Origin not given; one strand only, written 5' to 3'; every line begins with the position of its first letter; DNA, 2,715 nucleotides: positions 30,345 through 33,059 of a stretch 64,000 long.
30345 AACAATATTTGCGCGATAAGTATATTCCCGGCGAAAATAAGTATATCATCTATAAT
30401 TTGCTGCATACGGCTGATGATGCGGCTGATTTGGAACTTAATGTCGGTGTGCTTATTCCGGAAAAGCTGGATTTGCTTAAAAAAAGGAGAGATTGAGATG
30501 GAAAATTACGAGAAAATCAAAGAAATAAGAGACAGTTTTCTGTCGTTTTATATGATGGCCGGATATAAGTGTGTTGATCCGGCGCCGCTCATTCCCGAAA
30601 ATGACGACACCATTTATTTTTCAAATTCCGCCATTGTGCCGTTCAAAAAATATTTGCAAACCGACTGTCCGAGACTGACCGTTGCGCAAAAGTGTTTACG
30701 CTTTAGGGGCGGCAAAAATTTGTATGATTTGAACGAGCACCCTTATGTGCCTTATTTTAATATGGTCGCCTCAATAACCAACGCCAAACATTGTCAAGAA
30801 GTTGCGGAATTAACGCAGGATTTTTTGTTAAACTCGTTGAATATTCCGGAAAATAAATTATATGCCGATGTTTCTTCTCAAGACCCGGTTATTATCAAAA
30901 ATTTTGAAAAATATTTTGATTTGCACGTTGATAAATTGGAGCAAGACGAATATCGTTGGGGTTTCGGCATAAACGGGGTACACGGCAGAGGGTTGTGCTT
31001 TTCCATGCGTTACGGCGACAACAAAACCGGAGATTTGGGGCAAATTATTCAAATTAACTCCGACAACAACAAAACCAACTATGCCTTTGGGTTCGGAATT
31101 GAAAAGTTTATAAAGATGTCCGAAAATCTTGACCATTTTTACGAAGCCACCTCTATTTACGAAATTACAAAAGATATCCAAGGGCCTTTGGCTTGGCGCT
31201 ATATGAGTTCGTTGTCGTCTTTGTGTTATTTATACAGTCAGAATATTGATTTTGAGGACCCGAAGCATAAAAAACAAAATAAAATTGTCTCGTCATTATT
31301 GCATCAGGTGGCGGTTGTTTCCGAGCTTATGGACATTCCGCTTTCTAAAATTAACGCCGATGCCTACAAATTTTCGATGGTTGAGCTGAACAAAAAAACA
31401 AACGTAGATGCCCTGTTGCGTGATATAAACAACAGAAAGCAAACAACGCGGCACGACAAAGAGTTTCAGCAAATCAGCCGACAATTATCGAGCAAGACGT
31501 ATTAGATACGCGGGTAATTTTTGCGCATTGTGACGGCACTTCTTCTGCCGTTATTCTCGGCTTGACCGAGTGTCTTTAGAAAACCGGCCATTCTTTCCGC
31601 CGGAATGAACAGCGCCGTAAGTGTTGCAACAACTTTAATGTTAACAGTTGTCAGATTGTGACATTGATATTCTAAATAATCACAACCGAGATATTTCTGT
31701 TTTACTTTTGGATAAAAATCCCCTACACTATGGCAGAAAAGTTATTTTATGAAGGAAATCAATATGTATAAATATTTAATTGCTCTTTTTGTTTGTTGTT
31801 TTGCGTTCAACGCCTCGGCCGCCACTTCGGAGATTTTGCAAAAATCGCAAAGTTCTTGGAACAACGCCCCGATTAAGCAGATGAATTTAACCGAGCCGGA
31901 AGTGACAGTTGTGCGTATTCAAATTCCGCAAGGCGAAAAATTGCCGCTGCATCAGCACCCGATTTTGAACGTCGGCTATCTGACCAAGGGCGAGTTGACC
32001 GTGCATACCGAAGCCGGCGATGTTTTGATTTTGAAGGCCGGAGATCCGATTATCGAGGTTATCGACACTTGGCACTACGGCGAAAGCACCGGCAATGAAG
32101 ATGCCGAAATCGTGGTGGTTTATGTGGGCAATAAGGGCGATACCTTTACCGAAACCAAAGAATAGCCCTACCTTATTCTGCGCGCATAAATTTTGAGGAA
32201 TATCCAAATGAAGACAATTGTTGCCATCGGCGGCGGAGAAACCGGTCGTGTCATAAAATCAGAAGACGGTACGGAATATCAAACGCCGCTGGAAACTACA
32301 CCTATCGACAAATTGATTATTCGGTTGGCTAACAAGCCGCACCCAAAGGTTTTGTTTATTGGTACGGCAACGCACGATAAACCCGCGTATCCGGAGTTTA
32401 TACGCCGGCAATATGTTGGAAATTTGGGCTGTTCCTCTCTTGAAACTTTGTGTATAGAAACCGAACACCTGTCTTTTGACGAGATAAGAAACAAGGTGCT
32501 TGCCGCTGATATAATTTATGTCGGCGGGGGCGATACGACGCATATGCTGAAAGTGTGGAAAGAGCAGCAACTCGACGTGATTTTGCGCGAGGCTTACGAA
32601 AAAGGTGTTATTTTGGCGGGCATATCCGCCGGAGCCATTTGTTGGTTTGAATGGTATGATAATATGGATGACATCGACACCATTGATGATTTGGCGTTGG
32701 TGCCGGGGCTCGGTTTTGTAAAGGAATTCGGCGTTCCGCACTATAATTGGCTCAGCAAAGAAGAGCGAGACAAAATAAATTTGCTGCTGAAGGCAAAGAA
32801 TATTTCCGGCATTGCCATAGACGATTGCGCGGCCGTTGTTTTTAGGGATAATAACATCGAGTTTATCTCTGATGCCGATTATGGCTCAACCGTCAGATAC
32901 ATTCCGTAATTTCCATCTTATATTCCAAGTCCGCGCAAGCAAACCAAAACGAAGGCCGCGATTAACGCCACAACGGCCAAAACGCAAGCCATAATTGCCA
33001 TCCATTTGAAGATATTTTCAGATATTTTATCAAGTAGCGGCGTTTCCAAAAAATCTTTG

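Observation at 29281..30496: Divergent CDA-fold deaminase and NDK-fold kinase fused into the same operon by overlapping reading frames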

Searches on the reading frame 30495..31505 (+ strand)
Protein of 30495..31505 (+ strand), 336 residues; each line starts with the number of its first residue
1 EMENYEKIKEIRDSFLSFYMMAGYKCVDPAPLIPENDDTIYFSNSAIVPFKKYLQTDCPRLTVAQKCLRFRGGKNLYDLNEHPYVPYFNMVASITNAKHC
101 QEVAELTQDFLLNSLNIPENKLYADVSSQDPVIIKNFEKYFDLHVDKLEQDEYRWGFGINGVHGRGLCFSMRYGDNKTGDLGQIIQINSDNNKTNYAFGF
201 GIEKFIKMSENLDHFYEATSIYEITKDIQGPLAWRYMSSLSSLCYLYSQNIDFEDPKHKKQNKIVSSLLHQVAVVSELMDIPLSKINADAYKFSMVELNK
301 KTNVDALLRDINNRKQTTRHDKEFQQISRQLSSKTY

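Call 3: search_protein_families(library=pfam, proteins=[window:30495-31505:+], max_evalue=0.1)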
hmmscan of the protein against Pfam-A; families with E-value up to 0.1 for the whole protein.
window:30495-31505:+ (336 aa): 2 families
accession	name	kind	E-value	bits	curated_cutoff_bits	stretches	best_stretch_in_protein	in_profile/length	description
PF01411.24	tRNA-synt_2c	-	1.7e-18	66.9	30.3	1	10-165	1-167/552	tRNA synthetases class II (A)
PF23123.1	WDR72_alpha-sol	-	0.06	13.4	20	1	257-325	27-96/217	WDR72, alpha-solenoid domain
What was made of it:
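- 30498..31505 (+): Truncated AlaRS paralogue (335 aa) lacking alanine and ATP activation residues; AcmF-like candidate aminoacyl transferase. PF01411 67 bits covering profile positions 1-167 only (call 3).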

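Call 4: search_protein_families(library=ncbifam, proteins=[window:30495-31505:+], max_evalue=0.1)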
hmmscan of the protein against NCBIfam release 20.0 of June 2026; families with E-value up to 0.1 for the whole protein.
window:30495-31505:+ (336 aa): 3 families
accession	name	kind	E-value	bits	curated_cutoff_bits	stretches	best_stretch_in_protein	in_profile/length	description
TIGR00344.1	alaS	equivalog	5.2e-16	58.1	457.05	1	10-164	1-159/847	alanine--tRNA ligase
NF002436.0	PRK01584.1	equivalog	3.8e-09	35.6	529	1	7-135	2-134/595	alanine--tRNA ligase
TIGR03683.1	A-tRNA_syn_arch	equivalog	0.00079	17.7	744.7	1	6-70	56-125/902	alanine--tRNA ligase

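Call 22: search_protein_families(library=padloc, proteins=[window:30495-31505:+], max_evalue=0.01)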
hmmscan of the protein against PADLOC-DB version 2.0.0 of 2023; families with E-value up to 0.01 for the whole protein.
window:30495-31505:+ (336 aa): 0 families

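Call 40: find_homologous_proteins(query=window:30495-31505:+)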
Query window:30495-31505:+ (336 aa): 12 proteins with E <= 0.001 among 1333 candidates.
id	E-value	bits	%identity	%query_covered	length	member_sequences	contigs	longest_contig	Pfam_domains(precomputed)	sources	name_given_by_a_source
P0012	8.9e-225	763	99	100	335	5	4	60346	PF01411.25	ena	-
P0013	1.3e-199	681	89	100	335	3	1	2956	PF01411.25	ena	-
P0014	1.9e-171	588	74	100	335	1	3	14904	PF01411.25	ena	-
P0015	6.0e-161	553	73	96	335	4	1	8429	PF01411.25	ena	-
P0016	4.7e-134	465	59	99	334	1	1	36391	PF01411.25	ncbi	-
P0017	2.4e-131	456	60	99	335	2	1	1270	PF01411.25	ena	-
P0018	1.3e-126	441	57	99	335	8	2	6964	PF01411.25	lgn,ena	-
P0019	5.3e-102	360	51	95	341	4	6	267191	PF01411.25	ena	-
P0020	9.6e-93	329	47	94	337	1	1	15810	PF01411.25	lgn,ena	-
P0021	3.9e-92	327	47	94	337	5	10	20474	PF01411.25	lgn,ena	-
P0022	1.1e-7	50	30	36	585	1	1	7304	PF01411.25,PF07973.20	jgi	-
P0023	1.1e-7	50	30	36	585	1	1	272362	PF01411.25,PF07973.20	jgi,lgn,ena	-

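Call 41: find_encoding_contigs(protein=P0019, flank=10000, max_places=2)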
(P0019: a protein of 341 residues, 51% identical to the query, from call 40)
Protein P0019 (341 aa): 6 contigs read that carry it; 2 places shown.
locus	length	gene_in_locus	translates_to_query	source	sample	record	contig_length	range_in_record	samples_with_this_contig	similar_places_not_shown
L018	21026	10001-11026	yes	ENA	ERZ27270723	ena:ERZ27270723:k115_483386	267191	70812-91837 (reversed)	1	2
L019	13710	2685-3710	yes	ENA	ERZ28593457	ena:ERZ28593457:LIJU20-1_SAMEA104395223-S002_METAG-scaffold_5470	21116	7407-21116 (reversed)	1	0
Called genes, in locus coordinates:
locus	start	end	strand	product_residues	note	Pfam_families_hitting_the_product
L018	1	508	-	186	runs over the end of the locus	-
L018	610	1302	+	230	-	-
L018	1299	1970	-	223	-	PF00702:Hydrolase, PF13419:HAD_2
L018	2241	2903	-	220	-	PF02224:Cytidylate_kin, PF13189:Cytidylate_kin2 (weak)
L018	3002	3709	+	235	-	PF00072:Response_reg, PF00196:GerE, PF08281:Sigma70_r4_2 (weak)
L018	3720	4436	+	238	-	PF13847:Methyltransf_31 (weak), PF08242:Methyltransf_12 (weak), PF13649:Methyltransf_25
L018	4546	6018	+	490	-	PF01336:tRNA_anti-codon, PF01409:tRNA-synt_2d (faint), PF00152:tRNA-synt_2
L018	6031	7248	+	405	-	PF04748:Polysacc_deac_2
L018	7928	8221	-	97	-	PF13350:Y_phosphatase3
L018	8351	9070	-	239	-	PF08241:Methyltransf_11, PF08242:Methyltransf_12 (weak), PF13649:Methyltransf_25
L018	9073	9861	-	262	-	PF00398:RrnaAD (weak), PF05401:NodS, PF13489:Methyltransf_23, PF05175:MTS (weak), PF08241:Methyltransf_11, PF08242:Methyltransf_12, PF13649:Methyltransf_25, PF13847:Methyltransf_31, +1 more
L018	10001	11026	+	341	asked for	PF01411:tRNA-synt_2c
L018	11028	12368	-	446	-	PF02310:B12-binding (weak), PF04055:Radical_SAM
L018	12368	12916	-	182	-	-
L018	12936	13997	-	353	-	PF04055:Radical_SAM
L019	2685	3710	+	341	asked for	PF01411:tRNA-synt_2c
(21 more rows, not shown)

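Call 42: find_encoding_contigs(protein=P0021, flank=10000, max_places=2)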
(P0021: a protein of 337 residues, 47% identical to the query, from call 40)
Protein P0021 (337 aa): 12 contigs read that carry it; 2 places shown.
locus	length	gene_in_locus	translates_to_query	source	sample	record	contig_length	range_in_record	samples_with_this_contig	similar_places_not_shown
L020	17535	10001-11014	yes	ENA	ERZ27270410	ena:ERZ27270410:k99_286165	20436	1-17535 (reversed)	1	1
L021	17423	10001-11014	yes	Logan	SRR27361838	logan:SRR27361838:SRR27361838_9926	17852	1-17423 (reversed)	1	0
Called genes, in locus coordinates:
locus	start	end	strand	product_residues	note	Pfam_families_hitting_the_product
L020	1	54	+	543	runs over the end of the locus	PF01555:N6_N4_Mtase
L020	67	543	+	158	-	-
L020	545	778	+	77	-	-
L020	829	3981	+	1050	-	PF04851:ResIII, PF00270:DEAD (faint), PF19778:RE_endonuc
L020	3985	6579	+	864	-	PF00176:SNF2-rel_dom, PF00271:Helicase_C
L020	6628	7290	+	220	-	-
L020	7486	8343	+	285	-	-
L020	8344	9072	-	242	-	PF13489:Methyltransf_23, PF08241:Methyltransf_11, PF08242:Methyltransf_12, PF13649:Methyltransf_25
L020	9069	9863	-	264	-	PF01209:Ubie_methyltran, PF03848:TehB, PF05401:NodS, PF13489:Methyltransf_23, PF13847:Methyltransf_31, PF08241:Methyltransf_11, PF08242:Methyltransf_12, PF13649:Methyltransf_25, +4 more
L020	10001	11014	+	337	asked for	PF01411:tRNA-synt_2c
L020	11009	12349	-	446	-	PF02310:B12-binding, PF04055:Radical_SAM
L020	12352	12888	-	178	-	-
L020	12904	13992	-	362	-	PF04055:Radical_SAM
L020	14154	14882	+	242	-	PF03575:Peptidase_S51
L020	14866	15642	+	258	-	PF13302:Acetyltransf_3 (weak), PF00293:NUDIX (weak)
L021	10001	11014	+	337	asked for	PF01411:tRNA-synt_2c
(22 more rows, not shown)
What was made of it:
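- The S51 and GNAT/NUDIX genes in related clusters are of the same kinds as microcin C self-immunity enzymes (MccG, MccE C-domain) (calls 41, 42).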

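Call 43: find_encoding_contigs(protein=P0016, flank=10000, max_places=2)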
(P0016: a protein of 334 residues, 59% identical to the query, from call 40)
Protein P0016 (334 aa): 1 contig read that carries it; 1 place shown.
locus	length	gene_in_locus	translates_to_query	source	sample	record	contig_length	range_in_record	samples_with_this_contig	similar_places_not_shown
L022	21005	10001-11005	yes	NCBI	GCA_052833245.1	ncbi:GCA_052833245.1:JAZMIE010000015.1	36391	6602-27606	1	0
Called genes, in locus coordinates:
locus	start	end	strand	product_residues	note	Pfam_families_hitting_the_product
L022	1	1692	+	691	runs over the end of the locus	-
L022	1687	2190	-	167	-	-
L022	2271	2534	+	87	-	-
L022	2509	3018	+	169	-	PF05164:ZapA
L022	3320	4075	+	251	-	PF00270:DEAD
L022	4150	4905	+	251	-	PF20772:TACO1_YebC_N, PF01709:Transcrip_reg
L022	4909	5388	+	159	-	PF02075:RuvC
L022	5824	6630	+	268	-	PF13847:Methyltransf_31 (weak), PF08241:Methyltransf_11, PF13649:Methyltransf_25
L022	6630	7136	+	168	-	PF22769:DCD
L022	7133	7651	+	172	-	PF22769:DCD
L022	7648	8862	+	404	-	PF02784:Orn_Arg_deC_N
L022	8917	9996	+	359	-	PF02016:Peptidase_S66, PF17676:Peptidase_S66C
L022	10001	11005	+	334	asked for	PF01411:tRNA-synt_2c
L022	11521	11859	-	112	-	-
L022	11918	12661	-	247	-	PF02384:N6_Mtase, PF01420:Methylase_S (weak)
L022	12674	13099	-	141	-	PF02384:N6_Mtase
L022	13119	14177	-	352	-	PF02661:Fic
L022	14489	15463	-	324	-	PF02624:YcaO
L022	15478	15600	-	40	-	-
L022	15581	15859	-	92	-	PF00391:PEP-utilizers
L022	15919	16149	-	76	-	-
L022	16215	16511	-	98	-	-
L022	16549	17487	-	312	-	PF03781:FGE-sulfatase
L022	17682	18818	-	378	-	PF00149:Metallophos, PF12850:Metallophos_2 (weak)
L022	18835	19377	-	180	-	PF02525:Flavodoxin_2, PF03358:FMN_red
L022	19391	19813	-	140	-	PF18050:Cyclophil_like2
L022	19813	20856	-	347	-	PF05448:AXE1 (faint), PF12740:PETase (weak), PF01738:DLH (weak), PF02129:Peptidase_S15, PF00561:Abhydrolase_1 (faint), PF12146:Hydrolase_4 (faint), PF00326:Peptidase_S9 (faint), PF08840:BAAT_C (faint)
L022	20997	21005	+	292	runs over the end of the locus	PF00126:HTH_1, PF03466:LysR_substrate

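Call 94: search_solved_structures(query=window:30498-31505:+, max_evalue=0.001)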
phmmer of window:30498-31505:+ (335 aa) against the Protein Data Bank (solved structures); distinct sequences matched with E-value up to 0.001: 12.
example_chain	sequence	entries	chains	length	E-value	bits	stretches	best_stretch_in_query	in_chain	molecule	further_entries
1riq_A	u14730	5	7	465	1.8e-15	60.5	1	8-166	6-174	Alanyl-tRNA synthetase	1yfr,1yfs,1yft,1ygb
3htz_A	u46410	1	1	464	1.9e-15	60.5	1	8-166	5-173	Alanyl-tRNA synthetase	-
9jc7_A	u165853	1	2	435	1.1e-08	38.3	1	9-130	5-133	Alanine--tRNA ligase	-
9jdn_A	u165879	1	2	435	1.1e-08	38.3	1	9-130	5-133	Alanine--tRNA ligase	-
3hxu_A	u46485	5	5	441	9.5e-07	31.9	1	8-130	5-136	Alanyl-tRNA synthetase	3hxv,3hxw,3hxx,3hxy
3hxz_A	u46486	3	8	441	9.6e-07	31.8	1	8-130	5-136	Alanyl-tRNA synthetase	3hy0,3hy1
9x2j_A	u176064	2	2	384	0.00038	23.3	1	7-125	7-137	Alanine--tRNA ligase, cytoplasmic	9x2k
9x2i_A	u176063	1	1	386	0.00038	23.3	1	7-125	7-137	Alanine--tRNA ligase, cytoplasmic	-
9x2h_A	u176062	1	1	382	0.0005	22.9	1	8-125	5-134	Alanine--tRNA ligase, cytoplasmic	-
4xeo_A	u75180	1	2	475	0.00058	22.7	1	7-125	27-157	Alanine--tRNA ligase, cytoplasmic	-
4xem_A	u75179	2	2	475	0.00058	22.7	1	7-125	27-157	Alanine--tRNA ligase, cytoplasmic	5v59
5knn_A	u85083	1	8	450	0.0007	22.4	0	8-125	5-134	Alanine--tRNA ligase, cytoplasmic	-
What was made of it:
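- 30498..31505 (+): PDB AlaRS hits reach E=2e-15 (call 94).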

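Call 100: search_protein_families(library=phrogs, proteins=[window:30498-31505:+], max_evalue=0.001)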
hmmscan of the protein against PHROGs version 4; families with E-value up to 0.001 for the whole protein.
window:30498-31505:+ (335 aa): 1 family
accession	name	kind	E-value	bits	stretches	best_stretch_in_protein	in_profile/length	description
phrog_28604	-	unknown function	2.2e-07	30.5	1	8-138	9-148/897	-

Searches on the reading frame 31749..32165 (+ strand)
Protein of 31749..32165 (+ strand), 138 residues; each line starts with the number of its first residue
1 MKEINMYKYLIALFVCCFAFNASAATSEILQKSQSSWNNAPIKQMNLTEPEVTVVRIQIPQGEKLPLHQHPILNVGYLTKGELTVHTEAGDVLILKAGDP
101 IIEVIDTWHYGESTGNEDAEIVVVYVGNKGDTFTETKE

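Call 71: search_protein_families(library=pfam, proteins=[window:31749-32165:+], max_evalue=0.05)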
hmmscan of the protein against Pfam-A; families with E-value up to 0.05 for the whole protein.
window:31749-32165:+ (138 aa): 4 families
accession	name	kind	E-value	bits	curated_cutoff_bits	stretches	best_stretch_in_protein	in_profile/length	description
PF07883.17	Cupin_2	-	4.5e-11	42.7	27.2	1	57-125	3-70/70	Cupin domain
PF02311.25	AraC_binding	-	0.00076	19.7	21.1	1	59-126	10-76/135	AraC-like ligand binding domain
PF12973.13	Cupin_7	-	0.0026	18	27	1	48-124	29-99/105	ChrR Cupin-like domain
PF07847.18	PCO_ADO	-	0.0028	17.5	27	1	31-75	22-67/201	PCO_ADO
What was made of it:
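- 31749..32165 (+): Cupin-domain protein; membership of the cluster uncertain. PF07883 43 bits (call 71).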

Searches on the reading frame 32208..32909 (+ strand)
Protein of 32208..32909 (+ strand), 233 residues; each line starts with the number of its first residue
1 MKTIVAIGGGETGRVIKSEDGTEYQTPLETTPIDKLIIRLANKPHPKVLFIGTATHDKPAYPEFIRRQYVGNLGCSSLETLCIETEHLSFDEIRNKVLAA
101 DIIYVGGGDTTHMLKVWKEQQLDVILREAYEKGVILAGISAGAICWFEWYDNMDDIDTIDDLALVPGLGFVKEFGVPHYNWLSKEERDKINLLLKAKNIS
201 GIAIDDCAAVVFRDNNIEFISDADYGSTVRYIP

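Call 71: search_protein_families(library=pfam, proteins=[window:32208-32909:+], max_evalue=0.05)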
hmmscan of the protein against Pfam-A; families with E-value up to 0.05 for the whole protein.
window:32208-32909:+ (233 aa): 3 families
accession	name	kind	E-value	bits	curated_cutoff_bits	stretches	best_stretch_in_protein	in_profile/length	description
PF03575.23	Peptidase_S51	-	4.3e-38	131.5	23.9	1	30-218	15-204/206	Peptidase family S51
PF07685.20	GATase_3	-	0.00054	20.1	27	1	85-158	24-100/196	CobB/CobQ-like glutamine amidotransferase domain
PF17385.8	LBP_M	-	0.034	14.2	25.2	1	76-141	36-105/221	Lacto-N-biose phosphorylase central domain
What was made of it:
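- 32208..32909 (+): Peptidase S51, candidate MccG-type immunity peptidase replacing the lost S66 gene. PF03575 131.5 bits (call 71).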
